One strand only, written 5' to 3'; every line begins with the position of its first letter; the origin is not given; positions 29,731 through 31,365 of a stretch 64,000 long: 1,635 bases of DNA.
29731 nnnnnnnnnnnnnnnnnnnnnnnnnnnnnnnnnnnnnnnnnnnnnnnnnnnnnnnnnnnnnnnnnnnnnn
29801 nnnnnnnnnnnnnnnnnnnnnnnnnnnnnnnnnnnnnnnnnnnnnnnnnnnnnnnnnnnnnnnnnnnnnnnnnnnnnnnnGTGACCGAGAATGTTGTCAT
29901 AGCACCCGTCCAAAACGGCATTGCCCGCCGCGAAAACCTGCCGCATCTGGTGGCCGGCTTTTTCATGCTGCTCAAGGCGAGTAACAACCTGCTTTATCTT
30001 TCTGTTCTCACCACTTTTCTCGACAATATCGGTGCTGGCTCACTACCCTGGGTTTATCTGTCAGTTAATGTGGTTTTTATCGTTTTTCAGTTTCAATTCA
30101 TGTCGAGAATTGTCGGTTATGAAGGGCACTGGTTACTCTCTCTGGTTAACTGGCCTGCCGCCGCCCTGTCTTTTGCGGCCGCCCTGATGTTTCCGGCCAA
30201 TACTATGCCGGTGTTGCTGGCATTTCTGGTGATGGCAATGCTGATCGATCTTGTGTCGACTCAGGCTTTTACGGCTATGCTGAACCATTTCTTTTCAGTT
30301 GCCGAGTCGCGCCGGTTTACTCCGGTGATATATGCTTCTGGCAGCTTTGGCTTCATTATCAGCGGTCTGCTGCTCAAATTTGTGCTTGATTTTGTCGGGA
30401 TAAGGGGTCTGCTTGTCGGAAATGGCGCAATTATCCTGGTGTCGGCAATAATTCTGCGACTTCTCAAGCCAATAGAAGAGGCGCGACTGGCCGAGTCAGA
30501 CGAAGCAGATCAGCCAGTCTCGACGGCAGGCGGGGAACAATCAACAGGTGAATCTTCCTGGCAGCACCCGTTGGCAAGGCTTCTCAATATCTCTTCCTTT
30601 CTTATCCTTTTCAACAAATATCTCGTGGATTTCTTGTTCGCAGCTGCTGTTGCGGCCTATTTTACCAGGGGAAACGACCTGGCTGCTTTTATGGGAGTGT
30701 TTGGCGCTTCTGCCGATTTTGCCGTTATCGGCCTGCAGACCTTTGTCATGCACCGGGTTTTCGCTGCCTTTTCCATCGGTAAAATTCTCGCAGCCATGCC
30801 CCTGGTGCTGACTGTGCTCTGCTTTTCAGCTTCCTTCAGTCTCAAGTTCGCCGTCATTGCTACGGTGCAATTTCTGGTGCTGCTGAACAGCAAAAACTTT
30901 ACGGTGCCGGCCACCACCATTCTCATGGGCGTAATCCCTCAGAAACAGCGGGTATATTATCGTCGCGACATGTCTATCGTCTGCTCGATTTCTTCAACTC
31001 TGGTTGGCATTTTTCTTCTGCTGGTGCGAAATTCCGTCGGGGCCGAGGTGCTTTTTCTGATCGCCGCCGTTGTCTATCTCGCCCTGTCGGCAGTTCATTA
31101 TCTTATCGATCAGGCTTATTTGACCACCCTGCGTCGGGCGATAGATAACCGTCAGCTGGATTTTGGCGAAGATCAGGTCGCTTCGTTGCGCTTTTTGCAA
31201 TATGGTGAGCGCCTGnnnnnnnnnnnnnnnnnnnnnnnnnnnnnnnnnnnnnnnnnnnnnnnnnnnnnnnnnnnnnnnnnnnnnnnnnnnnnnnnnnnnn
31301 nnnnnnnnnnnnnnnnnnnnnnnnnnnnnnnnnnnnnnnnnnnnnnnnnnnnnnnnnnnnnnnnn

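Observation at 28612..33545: Three-gene module: Cache/HAMP-only sensor, 12-TM permease fused to HEAT repeats, and orphan PhnD-like binding protein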

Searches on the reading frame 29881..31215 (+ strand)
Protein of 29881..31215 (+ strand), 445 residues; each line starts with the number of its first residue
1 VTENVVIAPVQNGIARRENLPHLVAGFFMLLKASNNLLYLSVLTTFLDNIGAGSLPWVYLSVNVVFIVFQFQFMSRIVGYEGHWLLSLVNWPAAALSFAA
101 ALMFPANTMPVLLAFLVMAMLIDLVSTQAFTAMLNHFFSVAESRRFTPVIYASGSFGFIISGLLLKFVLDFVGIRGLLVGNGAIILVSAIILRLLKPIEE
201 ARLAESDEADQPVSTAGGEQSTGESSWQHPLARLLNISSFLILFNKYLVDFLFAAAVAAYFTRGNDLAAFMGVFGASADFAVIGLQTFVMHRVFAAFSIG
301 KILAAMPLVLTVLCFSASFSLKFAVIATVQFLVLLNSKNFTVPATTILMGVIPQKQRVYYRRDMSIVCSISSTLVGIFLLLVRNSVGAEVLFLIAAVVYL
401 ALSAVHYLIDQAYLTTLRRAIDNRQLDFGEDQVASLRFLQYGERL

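Call 31: search_protein_representatives(alignment_id=A3)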
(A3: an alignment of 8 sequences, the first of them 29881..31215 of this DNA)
Query: 8 sequences, 421 profile positions. Proteins with E-value up to 0.001 (for the whole library): 1811; up to 1e-10: 294; up to 1e-30: 57. The best 150 are listed.
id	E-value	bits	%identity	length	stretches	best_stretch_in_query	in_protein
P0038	1.7e-197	673.4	-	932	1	1-421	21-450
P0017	7.1e-191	651.5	-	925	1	2-420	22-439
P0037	2.8e-183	626.5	-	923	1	3-421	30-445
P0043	1.6e-181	620.7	-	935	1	3-421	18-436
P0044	1.7e-177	607.5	-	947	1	5-414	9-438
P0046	1.1e-150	519.1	-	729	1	13-421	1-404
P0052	3.2e-137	474.8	-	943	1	2-420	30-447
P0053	1.3e-117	410.2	-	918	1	2-411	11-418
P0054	2.4e-94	333.5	-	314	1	4-305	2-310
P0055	1.3e-86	308.0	-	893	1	2-412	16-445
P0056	1.0e-85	305.1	-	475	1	6-420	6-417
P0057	1.6e-85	304.4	-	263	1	5-232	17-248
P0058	3.4e-85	303.4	-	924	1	8-420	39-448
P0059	2.6e-70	254.4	-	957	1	8-421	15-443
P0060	2.0e-67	244.8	-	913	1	8-421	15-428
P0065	7.1e-58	213.4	-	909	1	10-421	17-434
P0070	7.9e-53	196.7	-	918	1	9-415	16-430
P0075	3.9e-47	178.0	-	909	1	7-409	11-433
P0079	4.4e-45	171.2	-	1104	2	3-170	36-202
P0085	3.4e-42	161.7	-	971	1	7-421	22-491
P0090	4.3e-38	148.2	-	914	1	14-421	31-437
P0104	2.4e-27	112.8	-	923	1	8-419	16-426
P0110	1.4e-24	103.7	-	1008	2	212-417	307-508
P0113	9.6e-24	100.9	-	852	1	4-408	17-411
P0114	1.8e-23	100.0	-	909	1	5-420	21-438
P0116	1.0e-22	97.6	-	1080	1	29-417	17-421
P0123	1.5e-20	90.4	-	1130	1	28-413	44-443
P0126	3.8e-20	89.1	-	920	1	8-420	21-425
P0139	9.5e-18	81.2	-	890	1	10-417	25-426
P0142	4.9e-17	78.9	-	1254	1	4-408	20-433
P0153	6.2e-16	75.2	-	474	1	28-419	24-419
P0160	2.2e-15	73.4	-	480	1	22-408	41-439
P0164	3.6e-15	72.7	-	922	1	10-410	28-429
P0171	1.3e-14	70.8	-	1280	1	27-414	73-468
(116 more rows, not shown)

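Call 32: search_protein_families(library=pfam, proteins=[P0055, P0059, P0065, P0075, P0085, P0116, P0123, P0142, P0153, P0160], max_evalue=0.001)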
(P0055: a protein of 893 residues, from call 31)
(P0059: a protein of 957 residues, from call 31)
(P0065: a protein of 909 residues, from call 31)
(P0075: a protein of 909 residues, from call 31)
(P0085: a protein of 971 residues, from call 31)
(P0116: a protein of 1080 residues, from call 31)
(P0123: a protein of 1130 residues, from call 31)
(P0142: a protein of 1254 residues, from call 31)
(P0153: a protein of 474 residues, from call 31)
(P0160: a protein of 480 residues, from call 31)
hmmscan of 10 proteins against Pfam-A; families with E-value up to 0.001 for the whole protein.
P0055 (893 aa): 2 families
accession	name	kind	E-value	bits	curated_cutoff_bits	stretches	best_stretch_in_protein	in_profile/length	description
PF13646.12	HEAT_2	-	3.1e-09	37.4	27.7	1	597-676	5-85/88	HEAT repeats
PF02985.28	HEAT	-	5.9e-05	23.4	23.5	0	624-651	1-28/31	HEAT repeat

P0059 (957 aa): 1 family
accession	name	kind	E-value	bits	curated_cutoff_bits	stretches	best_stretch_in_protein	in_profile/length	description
PF13646.12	HEAT_2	-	1.7e-16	60.7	27.7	2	515-602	2-85/88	HEAT repeats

P0065 (909 aa): 0 families

P0075 (909 aa): 2 families
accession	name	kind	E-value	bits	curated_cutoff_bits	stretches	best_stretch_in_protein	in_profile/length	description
PF13646.12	HEAT_2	-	2.9e-15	56.7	27.7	2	492-578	3-87/88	HEAT repeats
PF02985.28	HEAT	-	5.6e-07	29.7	23.5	0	523-552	3-30/31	HEAT repeat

P0085 (971 aa): 3 families
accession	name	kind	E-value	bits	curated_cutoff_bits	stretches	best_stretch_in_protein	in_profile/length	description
PF13646.12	HEAT_2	-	6.6e-25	87.6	27.7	4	563-651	2-86/88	HEAT repeats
PF02985.28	HEAT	-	5.2e-06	26.7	23.5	0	562-587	2-27/31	HEAT repeat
PF13513.12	HEAT_EZ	-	0.00079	20.3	27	0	574-614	1-50/55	HEAT-like repeat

P0116 (1080 aa): 5 families
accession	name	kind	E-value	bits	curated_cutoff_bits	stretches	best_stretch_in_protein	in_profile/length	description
PF13646.12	HEAT_2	-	1.9e-35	121.4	27.7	3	472-549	10-87/88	HEAT repeats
PF00027.35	cNMP_binding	-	5.8e-22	77.9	27.5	1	968-1050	2-86/89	Cyclic nucleotide-binding domain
PF03219.20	TLC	-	1.9e-14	53.8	21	1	72-401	136-491/491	TLC ATP/ADP transporter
PF02985.28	HEAT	-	3.4e-11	42.7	23.5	0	565-588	4-27/31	HEAT repeat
PF07690.21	MFS_1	-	1.6e-09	37.6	33.4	2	106-291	109-286/347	Major Facilitator Superfamily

P0123 (1130 aa): 11 families
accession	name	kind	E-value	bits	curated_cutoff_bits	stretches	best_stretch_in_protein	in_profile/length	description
PF13646.12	HEAT_2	-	1.6e-47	160.1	27.7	4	587-666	4-84/88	HEAT repeats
PF02985.28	HEAT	-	4.5e-30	101.3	23.5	3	614-641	1-28/31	HEAT repeat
PF00027.35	cNMP_binding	-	3.7e-23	81.8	27.5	1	1002-1087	2-88/89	Cyclic nucleotide-binding domain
PF03130.22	HEAT_PBS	-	1.6e-18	65.5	20.9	1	629-655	1-27/27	PBS lyase HEAT-like repeat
PF13513.12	HEAT_EZ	-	6.7e-18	65.2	27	1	515-543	27-55/55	HEAT-like repeat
PF03219.20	TLC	-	4.4e-13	49.3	21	1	118-324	147-362/491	TLC ATP/ADP transporter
PF00514.29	Arm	-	1.5e-08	34.8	20.6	0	615-641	14-40/41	Armadillo/beta-catenin-like repeat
PF01347.28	Vitellogenin_N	-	2.5e-06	26.8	24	0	484-547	465-527/590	Lipoprotein amino terminal region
PF12717.13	Cnd1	-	3.3e-05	24.4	26.4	0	611-641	19-49/162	non-SMC mitotic condensation complex subunit 1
PF01602.26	Adaptin_N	-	0.00015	21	37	0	530-653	93-192/524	Adaptin N terminal region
PF24987.1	HEAT_EF3_N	-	0.00083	19.8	32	0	614-653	66-108/169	EF3 N-terminal HEAT repeat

P0142 (1254 aa): 6 families
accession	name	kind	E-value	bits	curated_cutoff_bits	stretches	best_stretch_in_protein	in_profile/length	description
PF00027.35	cNMP_binding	-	9.4e-41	138.1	27.5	2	980-1061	2-88/89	Cyclic nucleotide-binding domain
PF13646.12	HEAT_2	-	5.3e-26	91.2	27.7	2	639-719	3-87/88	HEAT repeats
PF07690.21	MFS_1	-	4.7e-09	36.1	33.4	1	52-366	31-331/347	Major Facilitator Superfamily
PF03219.20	TLC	-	4.2e-08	32.9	21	1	131-318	167-370/491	TLC ATP/ADP transporter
PF02985.28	HEAT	-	1.4e-07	31.5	23.5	0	613-629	7-23/31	HEAT repeat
PF11838.14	ERAP1_C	-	0.0002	21.3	38.2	0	550-637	123-215/318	ERAP1-like C-terminal domain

P0153 (474 aa): 1 family
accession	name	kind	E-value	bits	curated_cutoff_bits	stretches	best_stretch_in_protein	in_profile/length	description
PF07690.21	MFS_1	-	1.4e-09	37.8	33.4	1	114-311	109-305/347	Major Facilitator Superfamily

P0160 (480 aa): 1 family
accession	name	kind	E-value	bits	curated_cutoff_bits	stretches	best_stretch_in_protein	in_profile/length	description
PF07690.21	MFS_1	-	1e-10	41.5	33.4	1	139-352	111-315/347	Major Facilitator Superfamily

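Call 38: find_encoding_contigs(protein=P0059, flank=6000, max_places=3)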
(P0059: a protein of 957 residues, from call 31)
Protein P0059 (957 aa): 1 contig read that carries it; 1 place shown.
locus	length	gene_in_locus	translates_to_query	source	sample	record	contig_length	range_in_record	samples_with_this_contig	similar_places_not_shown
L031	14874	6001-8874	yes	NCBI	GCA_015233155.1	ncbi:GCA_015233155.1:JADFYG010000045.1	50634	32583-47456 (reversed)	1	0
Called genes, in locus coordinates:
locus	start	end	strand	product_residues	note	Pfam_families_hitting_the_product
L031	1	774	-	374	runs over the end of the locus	PF00072:Response_reg, PF13487:HD_5, PF01966:HD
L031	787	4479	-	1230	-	PF00989:PAS, PF13426:PAS_9, PF00989:PAS, PF13426:PAS_9, PF13185:GAF_2, PF00989:PAS, PF08448:PAS_4, PF13426:PAS_9, +11 more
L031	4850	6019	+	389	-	PF02743:dCache_1, PF00672:HAMP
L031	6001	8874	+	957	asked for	PF13646:HEAT_2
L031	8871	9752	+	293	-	PF12974:Phosphonate-bd, PF09084:NMT1 (weak)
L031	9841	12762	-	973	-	PF00027:cNMP_binding, PF13414:TPR_11 (faint), PF13614:AAA_31, PF12895:ANAPC3, PF13432:TPR_16 (weak), PF14559:TPR_19, PF00515:TPR_1 (weak), PF07719:TPR_2 (weak), +12 more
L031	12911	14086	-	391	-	PF21305:type_II_gspD_N0 (faint)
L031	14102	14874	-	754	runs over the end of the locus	PF08298:AAA_PrkA (faint), PF06798:PrkA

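Call 39: find_encoding_contigs(protein=P0055, flank=6000, max_places=3)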
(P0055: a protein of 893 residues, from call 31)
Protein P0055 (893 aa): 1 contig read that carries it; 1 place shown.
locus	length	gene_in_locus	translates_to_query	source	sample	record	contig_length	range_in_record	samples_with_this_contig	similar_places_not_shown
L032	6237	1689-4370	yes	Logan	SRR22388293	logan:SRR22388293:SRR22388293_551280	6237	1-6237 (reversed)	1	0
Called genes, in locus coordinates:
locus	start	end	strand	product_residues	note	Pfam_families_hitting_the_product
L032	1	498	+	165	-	?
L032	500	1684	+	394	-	PF02743:dCache_1 (faint), PF00672:HAMP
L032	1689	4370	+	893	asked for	PF13646:HEAT_2 (weak)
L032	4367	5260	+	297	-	PF12974:Phosphonate-bd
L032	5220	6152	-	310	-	PF03009:GDPD, PF13653:GDPD_2 (faint)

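Call 40: find_encoding_contigs(protein=P0085, flank=6000, max_places=2)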
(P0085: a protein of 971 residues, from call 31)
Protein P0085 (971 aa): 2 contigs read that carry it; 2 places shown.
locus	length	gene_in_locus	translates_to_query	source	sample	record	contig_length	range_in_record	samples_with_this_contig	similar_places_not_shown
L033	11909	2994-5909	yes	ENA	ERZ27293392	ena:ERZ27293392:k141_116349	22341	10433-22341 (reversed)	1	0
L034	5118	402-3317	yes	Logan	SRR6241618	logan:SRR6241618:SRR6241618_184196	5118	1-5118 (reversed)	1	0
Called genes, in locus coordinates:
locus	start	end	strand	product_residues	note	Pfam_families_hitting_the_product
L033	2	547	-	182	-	?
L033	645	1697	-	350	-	PF03193:RsgA_GTPase (faint), PF05049:IIGP (faint), PF00005:ABC_tran (faint), PF00350:Dynamin_N (faint), PF00735:Septin (faint), PF01926:MMR_HSR1, PF02421:FeoB_N, PF00009:GTP_EFTU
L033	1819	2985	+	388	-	PF02743:dCache_1, PF00672:HAMP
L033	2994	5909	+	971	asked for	PF02985:HEAT (faint), PF13646:HEAT_2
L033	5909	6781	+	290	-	PF12974:Phosphonate-bd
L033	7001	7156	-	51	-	-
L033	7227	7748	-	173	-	PF00293:NUDIX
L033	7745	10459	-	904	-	PF13513:HEAT_EZ (faint), PF24714:TOR1L1_N (faint), PF02985:HEAT (faint), PF03130:HEAT_PBS (faint), PF13646:HEAT_2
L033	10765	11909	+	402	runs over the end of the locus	PF00696:AA_kinase, PF01842:ACT (weak), PF22468:ACT_9, PF13840:ACT_7, PF22468:ACT_9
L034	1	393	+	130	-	?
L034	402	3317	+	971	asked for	PF02985:HEAT (faint), PF13646:HEAT_2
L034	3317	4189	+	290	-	PF12974:Phosphonate-bd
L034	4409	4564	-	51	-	-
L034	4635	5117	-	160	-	?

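Call 41: find_encoding_contigs(protein=P0104, flank=6000, max_places=2)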
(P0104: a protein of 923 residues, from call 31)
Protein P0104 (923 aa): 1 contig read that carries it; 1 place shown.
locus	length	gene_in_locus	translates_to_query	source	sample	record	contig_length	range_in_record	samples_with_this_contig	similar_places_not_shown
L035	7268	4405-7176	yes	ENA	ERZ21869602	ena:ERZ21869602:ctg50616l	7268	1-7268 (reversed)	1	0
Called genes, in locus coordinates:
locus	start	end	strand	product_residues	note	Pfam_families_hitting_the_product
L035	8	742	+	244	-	-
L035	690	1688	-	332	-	-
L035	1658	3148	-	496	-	PF00069:Pkinase, PF07714:PK_Tyr_Ser-Thr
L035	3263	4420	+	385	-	PF02743:dCache_1, PF00672:HAMP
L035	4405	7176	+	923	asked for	PF02985:HEAT (faint), PF13646:HEAT_2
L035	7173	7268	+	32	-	?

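Call 42: find_encoding_contigs(protein=P0070, flank=6000, max_places=2)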
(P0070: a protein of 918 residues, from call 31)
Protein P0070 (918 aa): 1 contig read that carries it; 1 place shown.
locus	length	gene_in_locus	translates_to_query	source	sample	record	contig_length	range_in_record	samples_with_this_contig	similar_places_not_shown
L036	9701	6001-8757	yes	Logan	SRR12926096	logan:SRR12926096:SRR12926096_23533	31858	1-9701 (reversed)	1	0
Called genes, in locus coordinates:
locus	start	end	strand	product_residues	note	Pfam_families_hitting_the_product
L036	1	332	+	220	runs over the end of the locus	-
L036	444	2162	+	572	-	PF13499:EF-hand_7 (faint), PF00036:EF-hand_1 (faint), PF13405:EF-hand_6 (faint), PF13833:EF-hand_8 (faint), PF00404:Dockerin_1, PF13202:EF-hand_5 (faint)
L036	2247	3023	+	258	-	-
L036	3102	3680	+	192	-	PF04542:Sigma70_r2, PF08281:Sigma70_r4_2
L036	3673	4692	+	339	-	PF13490:zf-HC2 (weak)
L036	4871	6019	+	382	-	PF02743:dCache_1, PF00672:HAMP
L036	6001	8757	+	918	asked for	PF02985:HEAT (faint), PF13646:HEAT_2 (weak)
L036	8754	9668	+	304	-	PF12974:Phosphonate-bd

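Call 44: find_encoding_contigs(protein=P0114, flank=6000, max_places=2)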
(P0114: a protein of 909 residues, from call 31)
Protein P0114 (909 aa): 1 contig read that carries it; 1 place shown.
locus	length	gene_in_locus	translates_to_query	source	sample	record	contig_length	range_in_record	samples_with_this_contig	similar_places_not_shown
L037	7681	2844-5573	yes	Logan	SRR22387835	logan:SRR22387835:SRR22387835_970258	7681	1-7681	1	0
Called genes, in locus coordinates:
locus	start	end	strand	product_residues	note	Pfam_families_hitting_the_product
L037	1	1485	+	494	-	?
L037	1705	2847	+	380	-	PF00672:HAMP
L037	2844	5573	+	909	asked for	PF02985:HEAT (faint), PF13646:HEAT_2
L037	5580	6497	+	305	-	PF12974:Phosphonate-bd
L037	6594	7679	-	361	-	?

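Call 45: find_encoding_contigs(protein=P0139, flank=6000, max_places=2)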
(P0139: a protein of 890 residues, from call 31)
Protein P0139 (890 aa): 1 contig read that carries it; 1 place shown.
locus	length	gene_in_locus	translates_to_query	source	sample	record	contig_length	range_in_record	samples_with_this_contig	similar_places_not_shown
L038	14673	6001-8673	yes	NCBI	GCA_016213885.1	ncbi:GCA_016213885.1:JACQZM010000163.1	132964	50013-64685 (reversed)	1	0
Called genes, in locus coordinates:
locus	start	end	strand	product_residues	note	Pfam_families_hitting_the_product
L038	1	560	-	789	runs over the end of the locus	PF05226:CHASE2, PF01636:APH (faint), PF00069:Pkinase, PF07714:PK_Tyr_Ser-Thr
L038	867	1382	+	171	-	-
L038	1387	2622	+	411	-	-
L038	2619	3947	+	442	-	-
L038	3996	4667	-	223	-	PF04773:FecR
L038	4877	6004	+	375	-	PF00672:HAMP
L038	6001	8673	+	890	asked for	PF02985:HEAT (faint), PF13646:HEAT_2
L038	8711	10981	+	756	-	PF00069:Pkinase, PF07714:PK_Tyr_Ser-Thr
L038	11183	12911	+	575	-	-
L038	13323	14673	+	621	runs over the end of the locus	PF00498:FHA, PF16697:Yop-YscD_cpl, PF01590:GAF (weak), PF13185:GAF_2, PF00158:Sigma54_activat, PF14532:Sigma54_activ_2, PF07728:AAA_5 (faint), PF25601:AAA_lid_14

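Call 46: find_encoding_contigs(protein=P0123, flank=6000, max_places=2)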
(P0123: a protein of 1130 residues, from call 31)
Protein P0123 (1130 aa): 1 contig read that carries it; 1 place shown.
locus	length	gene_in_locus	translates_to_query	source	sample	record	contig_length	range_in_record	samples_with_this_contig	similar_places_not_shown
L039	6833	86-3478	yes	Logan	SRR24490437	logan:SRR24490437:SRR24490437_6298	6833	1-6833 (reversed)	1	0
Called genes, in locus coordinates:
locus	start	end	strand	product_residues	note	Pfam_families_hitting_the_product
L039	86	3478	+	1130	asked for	PF03219:TLC, PF01347:TPR_Vitellogenin (faint), PF00514:Arm (faint), PF13513:HEAT_EZ (faint), PF13646:HEAT_2, PF02985:HEAT (weak), PF03130:HEAT_PBS (weak), PF00027:cNMP_binding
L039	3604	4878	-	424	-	PF03219:TLC (weak)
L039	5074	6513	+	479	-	PF07992:Pyr_redox_2, PF00070:Pyr_redox (weak), PF22366:NDH2_C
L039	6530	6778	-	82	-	PF13396:PLDc_N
